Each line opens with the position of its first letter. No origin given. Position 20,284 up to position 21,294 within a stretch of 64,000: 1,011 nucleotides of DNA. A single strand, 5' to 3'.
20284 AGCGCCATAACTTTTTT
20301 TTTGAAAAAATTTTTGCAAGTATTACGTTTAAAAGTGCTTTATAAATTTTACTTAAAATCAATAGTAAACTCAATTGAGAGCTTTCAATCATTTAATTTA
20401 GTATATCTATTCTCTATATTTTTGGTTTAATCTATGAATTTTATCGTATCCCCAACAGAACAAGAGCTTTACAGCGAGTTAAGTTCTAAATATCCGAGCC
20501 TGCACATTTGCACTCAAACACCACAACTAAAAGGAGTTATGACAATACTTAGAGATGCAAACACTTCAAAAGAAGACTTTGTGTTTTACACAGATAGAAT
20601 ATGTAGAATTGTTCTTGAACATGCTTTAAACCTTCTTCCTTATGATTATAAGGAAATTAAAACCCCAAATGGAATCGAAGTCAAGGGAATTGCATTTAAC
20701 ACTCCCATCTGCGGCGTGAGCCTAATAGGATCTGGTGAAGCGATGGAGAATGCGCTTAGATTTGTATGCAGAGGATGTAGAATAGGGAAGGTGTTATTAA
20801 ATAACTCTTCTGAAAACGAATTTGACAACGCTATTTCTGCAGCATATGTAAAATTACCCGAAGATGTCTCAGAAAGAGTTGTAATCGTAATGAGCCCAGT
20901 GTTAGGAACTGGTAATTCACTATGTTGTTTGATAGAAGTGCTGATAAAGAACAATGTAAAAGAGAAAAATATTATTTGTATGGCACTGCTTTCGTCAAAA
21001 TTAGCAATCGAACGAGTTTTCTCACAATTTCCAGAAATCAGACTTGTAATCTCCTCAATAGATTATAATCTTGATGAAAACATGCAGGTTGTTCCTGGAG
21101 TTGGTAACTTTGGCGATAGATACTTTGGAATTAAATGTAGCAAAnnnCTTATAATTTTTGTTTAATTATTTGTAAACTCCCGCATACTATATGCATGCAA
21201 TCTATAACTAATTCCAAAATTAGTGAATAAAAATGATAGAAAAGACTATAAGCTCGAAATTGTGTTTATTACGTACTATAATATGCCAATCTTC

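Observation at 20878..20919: UPRT-family gene lacking the PRPP-binding aspartate (possibly inactive or a repurposed paralogue)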

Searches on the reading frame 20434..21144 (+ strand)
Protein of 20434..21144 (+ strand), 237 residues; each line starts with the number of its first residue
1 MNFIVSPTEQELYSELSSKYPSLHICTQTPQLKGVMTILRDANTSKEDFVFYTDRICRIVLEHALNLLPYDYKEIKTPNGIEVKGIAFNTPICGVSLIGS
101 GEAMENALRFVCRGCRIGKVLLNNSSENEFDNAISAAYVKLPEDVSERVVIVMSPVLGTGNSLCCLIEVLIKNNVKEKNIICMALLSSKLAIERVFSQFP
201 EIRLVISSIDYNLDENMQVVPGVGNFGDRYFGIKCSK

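Call 3: search_protein_families(library=pfam, proteins=[window:20434-21144:+], max_evalue=0.01)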
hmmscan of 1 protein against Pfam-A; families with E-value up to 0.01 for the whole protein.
window:20434-21144:+ (237 aa): 1 family
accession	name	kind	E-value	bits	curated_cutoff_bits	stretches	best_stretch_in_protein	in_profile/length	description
PF14681.12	UPRTase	-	6.5e-61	205.8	27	1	27-232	2-205/206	Uracil phosphoribosyltransferase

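Call 4: search_solved_structures(query=window:20434-21144:+, max_evalue=0.001, show_alignments=5)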
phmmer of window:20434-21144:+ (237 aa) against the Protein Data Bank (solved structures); distinct sequences matched with E-value up to 0.001: 12.
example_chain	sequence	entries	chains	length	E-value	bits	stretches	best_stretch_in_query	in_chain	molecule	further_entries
1bd3_D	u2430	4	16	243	3.3e-63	216.3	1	7-233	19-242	URACIL PHOSPHORIBOSYLTRANSFERASE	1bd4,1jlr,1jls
1upf_D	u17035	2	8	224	7e-63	215.3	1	9-233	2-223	URACIL PHOSPHORIBOSYLTRANSFERASE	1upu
7rh8_A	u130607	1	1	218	7.1e-52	179.3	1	24-232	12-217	Uracil phosphoribosyltransferase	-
1i5e_A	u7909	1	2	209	6.2e-21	78.1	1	30-234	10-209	URACIL PHOSPHORIBOSYLTRANSFERASE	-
1v9s_A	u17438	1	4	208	3.6e-19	72.3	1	30-234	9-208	uracil phosphoribosyltransferase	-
3dmp_A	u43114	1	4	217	3.6e-19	72.3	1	17-234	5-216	Uracil phosphoribosyltransferase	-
1o5o_A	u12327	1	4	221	4.7e-17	65.4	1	27-233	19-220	Uracil phosphoribosyltransferase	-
1vst_A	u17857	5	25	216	2.1e-16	63.3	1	31-232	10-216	Uracil phosphoribosyltransferase | Probable uracil phosphoribosyltransferase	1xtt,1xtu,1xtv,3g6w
5e38_A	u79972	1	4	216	4e-13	52.5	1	30-232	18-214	Uracil phosphoribosyltransferase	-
2e55_A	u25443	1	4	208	3.4e-12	49.5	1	36-233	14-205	Uracil phosphoribosyltransferase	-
6wn8_A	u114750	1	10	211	6.7e-12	48.5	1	36-234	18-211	Uracil phosphoribosyltransferase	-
2ehj_A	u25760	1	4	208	9.4e-12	48.1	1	92-234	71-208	Uracil phosphoribosyltransferase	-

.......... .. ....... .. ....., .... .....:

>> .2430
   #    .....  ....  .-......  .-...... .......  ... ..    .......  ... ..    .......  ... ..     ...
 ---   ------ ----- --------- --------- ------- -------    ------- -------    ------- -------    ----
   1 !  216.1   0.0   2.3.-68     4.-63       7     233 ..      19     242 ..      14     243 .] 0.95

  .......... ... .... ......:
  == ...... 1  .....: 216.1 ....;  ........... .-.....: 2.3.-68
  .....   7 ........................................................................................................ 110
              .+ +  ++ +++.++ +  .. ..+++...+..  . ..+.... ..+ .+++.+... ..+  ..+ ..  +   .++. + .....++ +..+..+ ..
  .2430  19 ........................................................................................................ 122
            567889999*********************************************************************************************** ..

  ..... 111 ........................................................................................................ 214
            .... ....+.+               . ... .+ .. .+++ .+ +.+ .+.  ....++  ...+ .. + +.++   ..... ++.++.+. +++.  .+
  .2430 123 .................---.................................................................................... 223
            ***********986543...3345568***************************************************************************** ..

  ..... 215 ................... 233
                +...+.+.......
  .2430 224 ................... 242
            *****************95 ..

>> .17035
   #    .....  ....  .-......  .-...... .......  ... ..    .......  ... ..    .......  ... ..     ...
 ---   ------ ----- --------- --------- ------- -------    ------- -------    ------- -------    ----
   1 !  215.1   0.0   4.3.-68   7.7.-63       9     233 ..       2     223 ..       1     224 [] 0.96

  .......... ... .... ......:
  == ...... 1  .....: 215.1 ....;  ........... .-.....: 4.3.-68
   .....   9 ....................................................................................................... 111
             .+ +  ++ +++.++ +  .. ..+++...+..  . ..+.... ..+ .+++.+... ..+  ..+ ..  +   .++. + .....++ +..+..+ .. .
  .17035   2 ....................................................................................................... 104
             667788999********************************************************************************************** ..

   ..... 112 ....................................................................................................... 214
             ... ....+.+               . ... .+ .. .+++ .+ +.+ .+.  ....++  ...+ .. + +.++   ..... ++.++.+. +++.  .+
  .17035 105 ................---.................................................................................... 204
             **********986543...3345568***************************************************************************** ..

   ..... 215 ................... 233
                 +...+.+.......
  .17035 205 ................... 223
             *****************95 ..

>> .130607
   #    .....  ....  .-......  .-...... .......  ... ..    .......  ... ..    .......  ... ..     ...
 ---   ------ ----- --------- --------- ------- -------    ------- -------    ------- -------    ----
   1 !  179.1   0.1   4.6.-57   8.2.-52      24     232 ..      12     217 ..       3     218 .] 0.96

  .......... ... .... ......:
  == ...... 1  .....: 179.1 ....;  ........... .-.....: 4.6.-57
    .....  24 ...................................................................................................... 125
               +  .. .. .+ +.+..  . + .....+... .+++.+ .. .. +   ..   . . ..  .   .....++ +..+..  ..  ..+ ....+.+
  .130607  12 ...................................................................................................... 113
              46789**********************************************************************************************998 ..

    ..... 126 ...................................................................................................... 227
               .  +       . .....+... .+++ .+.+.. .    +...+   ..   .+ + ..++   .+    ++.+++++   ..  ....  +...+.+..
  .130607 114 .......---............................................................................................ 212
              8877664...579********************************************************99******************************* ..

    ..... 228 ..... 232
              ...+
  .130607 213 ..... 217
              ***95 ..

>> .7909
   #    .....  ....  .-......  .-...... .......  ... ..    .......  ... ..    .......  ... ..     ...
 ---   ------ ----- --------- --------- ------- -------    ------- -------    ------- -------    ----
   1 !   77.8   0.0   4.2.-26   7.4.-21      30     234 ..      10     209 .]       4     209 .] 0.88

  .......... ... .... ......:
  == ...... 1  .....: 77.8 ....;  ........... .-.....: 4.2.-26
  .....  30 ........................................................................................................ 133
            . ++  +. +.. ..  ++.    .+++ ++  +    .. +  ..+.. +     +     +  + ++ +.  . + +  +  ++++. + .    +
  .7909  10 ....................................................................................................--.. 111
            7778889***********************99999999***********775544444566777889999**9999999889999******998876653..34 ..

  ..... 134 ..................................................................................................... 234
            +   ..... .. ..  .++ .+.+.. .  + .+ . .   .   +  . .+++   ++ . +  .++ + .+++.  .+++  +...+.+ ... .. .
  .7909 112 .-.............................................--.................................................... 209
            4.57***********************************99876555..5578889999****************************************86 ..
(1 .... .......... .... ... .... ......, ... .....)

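Call 6: find_homologous_proteins(query=window:20434-21144:+, max_evalue=1e-10)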
Query window:20434-21144:+ (237 aa): 33 proteins with E <= 1e-10 among 274 candidates.
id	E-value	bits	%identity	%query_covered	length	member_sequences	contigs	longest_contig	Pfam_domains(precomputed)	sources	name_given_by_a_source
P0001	2.6e-149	513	97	100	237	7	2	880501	PF14681.13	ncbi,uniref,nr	ncbi:hypothetical protein CmeUKMEL1_00660 [Cryptosporidium meleagridis]|uniref:uracil phosphoribosyl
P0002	4.7e-133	460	89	100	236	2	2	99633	PF14681.13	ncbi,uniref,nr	ncbi:Fur1p-like uracil phosphoribosyltransferase [Cryptosporidium canis]|uniref:Fur1p-like uracil ph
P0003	8.8e-131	452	87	100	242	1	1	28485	PF14681.13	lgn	-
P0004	1.9e-123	428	83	100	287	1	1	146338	PF14681.13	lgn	-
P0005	8.2e-117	406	83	94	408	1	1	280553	PF14681.13,PF13774.13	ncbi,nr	ncbi:putative uracil phosphoribosyltransferase FUR1 [Cryptosporidium felis]|nr:putative uracil phosp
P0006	1.7e-113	396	78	95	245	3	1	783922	PF14681.13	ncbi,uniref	ncbi:Fur1p like uracil phosphoribosyltransferase [Cryptosporidium xiaoi]|uniref:uracil phosphoribosy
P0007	5.4e-85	302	60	95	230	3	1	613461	PF14681.13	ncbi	ncbi:hypothetical protein ACR3K2_16810 [Cryptosporidium serpentis]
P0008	2.0e-53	199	41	97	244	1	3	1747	PF14681.13,PF00156.34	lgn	-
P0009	7.7e-53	197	45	92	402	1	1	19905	PF14681.13,PF00485.25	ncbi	ncbi:uracil phosphoribosyltransferase-domain-containing protein [Haematococcus lacustris]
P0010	1.4e-52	196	45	92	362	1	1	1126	PF14681.13,PF00485.25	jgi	-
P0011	1.5e-51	193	42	92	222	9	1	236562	PF14681.13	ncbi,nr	ncbi:Uracil phosphoribosyltransferase, synthesizes UMP from uracil [Coemansia sp. IMI 203386]|nr:Ura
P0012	1.2e-50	190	43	90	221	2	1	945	PF14681.13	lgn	-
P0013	2.4e-50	189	45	92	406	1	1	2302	PF14681.13,PF00485.25,PF00156.34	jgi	-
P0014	5.4e-50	188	40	97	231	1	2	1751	PF14681.13,PF00156.34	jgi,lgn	-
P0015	9.4e-50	187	43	89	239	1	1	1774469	PF14681.13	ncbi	ncbi:hypothetical protein V8E36_004325 [Tilletia maclaganii]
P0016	6.1e-49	185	43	90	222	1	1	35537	PF14681.13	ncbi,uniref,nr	ncbi:Uracil phosphoribosyltransferase, synthesizes UMP from uracil [Spiromyces aspiralis]|uniref:Ura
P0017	7.6e-49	184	41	92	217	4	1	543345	PF14681.13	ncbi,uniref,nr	ncbi:Uracil phosphoribosyltransferase [Wallemia ichthyophaga EXF-994]|uniref:uracil phosphoribosyltr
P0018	5.9e-47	178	43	89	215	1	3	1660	PF14681.13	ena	-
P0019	1.1e-46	177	42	89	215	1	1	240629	PF14681.13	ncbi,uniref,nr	ncbi:hypothetical protein E3P99_00238 [Wallemia hederae]|uniref:uracil phosphoribosyltransferase n=1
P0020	1.3e-46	177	44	82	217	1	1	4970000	PF14681.13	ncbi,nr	ncbi:hypothetical protein QJQ45_013067 [Haematococcus lacustris]|nr:hypothetical protein QJQ45_01306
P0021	6.6e-46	175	39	94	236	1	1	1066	PF14681.13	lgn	-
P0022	3.0e-44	169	38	92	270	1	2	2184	PF14681.13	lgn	-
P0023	6.7e-44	168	39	96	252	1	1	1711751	PF14681.13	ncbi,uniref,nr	ncbi:hypothetical protein BAUCODRAFT_67759 [Baudoinia panamericana UAMH 10762]|uniref:uracil phospho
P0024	1.3e-43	167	39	89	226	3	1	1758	PF14681.13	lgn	-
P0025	3.0e-43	166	40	89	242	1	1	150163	PF14681.13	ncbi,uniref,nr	ncbi:putative uracil phosphoribosyltransferase [Triangularia setosa]|uniref:uracil phosphoribosyltra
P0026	2.2e-42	163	42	82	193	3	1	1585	PF14681.13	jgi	-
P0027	3.2e-39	153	38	89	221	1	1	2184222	PF14681.13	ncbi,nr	ncbi:Uracil phosphoribosyltransferase [Paramyrothecium foliicola]|nr:Uracil phosphoribosyltransferas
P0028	5.9e-38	149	38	81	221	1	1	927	PF14681.13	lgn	-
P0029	1.4e-32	131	34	89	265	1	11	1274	PF14681.13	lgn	-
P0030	4.6e-30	123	36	96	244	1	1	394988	PF14681.13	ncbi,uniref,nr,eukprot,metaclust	ncbi:uracil phosphoribosyl transferase, putative [Perkinsus marinus ATCC 50983]|uniref:uracil phosph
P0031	2.1e-28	117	34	90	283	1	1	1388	PF14681.13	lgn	-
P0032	6.0e-23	99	36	73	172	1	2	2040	PF14681.13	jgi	jgi:uracil phosphoribosyltransferase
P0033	1.1e-18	86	28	84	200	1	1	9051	PF14681.13,PF24390.2,PF00156.34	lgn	-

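Call 14: list_cluster_members(proteins=[window:20434-21144:+])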
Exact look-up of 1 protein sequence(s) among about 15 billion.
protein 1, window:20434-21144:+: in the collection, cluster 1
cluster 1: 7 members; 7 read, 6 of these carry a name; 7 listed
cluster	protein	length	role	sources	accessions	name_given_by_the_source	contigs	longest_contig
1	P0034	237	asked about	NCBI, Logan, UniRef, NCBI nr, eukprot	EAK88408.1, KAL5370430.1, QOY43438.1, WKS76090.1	Fur1p like uracil phosphoribosyltransferase [Cryptosporidium parvum Iowa II] | uracil phosphoribosyltransferase n=2 Tax=Cryptosporidium parvum TaxID=5807 ... | QOY43438.1 hypothetical protein CPATCC_000223 [Cryptosporidium parvum]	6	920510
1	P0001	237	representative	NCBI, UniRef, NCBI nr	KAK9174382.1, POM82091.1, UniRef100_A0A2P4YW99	hypothetical protein CmeUKMEL1_00660 [Cryptosporidium meleagridis] | uracil phosphoribosyltransferase n=1 Tax=Cryptosporidium meleagridis TaxID=93969 ...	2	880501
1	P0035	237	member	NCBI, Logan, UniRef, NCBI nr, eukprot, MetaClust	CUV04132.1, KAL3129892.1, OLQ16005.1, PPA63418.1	unnamed protein product [Cryptosporidium hominis] | uracil phosphoribosyltransferase n=1 Tax=Cryptosporidium hominis TaxID=237895 ... | uracil phosphoribosyltransferase (UMP pyrophosphorylase) (UPRTase) (UPRT) ...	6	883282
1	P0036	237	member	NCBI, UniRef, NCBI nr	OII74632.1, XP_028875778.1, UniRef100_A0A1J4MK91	Fur1p like Uracil phosphoribosyltransferase [Cryptosporidium ubiquitum] | uracil phosphoribosyltransferase n=1 Tax=Cryptosporidium ubiquitum TaxID=857276 ...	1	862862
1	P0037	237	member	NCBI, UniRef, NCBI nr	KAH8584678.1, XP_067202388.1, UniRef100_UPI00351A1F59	Fur1p like uracil phosphoribosyltransferase [Cryptosporidium sp. chipmunk genotype I] | Fur1p like uracil phosphoribosyltransferase n=1 Tax=Cryptosporidium sp. chipmunk genotype ...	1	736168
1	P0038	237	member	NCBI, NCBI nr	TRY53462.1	Fur1p like uracil phosphoribosyltransferase [Cryptosporidium tyzzeri]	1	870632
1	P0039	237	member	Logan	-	-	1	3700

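Call 30: find_encoding_contigs(protein=P0007, flank=4000, max_places=1)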
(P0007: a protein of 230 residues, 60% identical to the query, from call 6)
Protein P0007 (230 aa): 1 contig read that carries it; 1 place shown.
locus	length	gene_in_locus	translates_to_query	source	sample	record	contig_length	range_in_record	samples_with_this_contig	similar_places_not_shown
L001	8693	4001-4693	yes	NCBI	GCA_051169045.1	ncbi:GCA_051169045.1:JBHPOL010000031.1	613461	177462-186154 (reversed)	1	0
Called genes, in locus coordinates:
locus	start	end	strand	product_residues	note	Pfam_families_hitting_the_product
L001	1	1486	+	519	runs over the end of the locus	-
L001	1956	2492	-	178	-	-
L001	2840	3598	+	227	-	PF13774:Longin, PF00957:Synaptobrevin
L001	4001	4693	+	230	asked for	PF14681:UPRTase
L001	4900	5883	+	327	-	PF00226:DnaJ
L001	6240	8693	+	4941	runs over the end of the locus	PF00632:HECT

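Call 31: find_encoding_contigs(protein=P0006, flank=4000, max_places=1)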
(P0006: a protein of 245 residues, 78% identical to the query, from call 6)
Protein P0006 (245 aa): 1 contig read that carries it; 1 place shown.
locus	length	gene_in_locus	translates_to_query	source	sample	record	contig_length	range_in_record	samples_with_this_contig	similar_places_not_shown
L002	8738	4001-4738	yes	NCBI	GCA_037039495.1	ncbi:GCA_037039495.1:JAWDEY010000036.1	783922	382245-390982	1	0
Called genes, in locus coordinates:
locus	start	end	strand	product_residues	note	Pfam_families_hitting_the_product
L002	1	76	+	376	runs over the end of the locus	PF01008:IF-2B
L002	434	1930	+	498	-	-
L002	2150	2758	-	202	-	-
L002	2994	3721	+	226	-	PF13774:Longin, PF00957:Synaptobrevin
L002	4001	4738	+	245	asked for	PF14681:UPRTase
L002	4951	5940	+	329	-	PF00226:DnaJ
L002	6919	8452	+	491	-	PF12265:CAF1C_H4-bd, PF24807:WD40_CDC20-Fz, PF25173:Beta-prop_WDR3_1st, PF25175:Beta-prop_WDR5, PF23775:Beta-prop_RIG_2nd, PF23381:Beta-prop_IFT122_1st, PF24814:WD40_Prp19, PF24105:Beta-prop_CAF1B_HIR1, +35 more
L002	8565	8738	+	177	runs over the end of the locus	PF04603:Mog1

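Call 32: find_encoding_contigs(protein=P0002, flank=4000, max_places=1)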
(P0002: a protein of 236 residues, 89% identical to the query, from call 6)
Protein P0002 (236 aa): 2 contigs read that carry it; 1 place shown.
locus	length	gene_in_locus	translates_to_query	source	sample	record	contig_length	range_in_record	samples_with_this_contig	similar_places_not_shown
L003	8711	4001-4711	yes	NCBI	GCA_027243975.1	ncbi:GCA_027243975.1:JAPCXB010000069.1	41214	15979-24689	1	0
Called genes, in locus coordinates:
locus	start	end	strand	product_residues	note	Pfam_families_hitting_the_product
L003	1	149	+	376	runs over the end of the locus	PF01008:IF-2B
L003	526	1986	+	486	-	-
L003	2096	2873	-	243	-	-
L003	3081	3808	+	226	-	PF13774:Longin, PF00957:Synaptobrevin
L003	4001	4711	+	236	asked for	PF14681:UPRTase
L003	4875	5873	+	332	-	PF00226:DnaJ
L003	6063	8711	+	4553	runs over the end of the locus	PF00622:SPRY (weak), PF00632:HECT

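Call 33: find_encoding_contigs(protein=P0001, flank=4000, max_places=1)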
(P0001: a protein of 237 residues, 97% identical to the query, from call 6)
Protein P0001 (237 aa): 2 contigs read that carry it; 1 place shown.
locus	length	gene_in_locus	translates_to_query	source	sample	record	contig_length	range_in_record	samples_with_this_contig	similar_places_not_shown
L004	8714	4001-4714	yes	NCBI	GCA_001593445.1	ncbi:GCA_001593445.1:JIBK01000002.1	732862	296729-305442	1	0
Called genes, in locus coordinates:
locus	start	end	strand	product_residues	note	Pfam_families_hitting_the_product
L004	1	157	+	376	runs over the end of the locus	PF01008:IF-2B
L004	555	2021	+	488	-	-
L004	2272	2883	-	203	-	-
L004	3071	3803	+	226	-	PF13774:Longin, PF00957:Synaptobrevin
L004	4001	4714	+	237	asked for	PF14681:UPRTase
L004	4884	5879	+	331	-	PF00226:DnaJ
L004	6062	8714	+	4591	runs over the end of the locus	PF00622:SPRY, PF00632:HECT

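Call 35: find_encoding_contigs(protein=P0005, flank=3000, max_places=1)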
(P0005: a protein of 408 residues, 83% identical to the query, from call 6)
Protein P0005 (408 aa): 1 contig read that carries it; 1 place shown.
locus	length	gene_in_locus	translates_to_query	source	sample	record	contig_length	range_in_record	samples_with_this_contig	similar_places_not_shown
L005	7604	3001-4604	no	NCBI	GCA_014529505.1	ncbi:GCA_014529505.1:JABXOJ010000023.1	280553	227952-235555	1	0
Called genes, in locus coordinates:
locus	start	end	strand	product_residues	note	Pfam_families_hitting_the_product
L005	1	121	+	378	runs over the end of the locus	PF01008:IF-2B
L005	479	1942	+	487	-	-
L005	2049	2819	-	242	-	-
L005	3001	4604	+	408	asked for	PF13774:Longin, PF14681:UPRTase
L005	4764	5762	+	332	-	PF00226:DnaJ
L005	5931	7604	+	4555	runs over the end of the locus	PF00622:SPRY (weak), PF00632:HECT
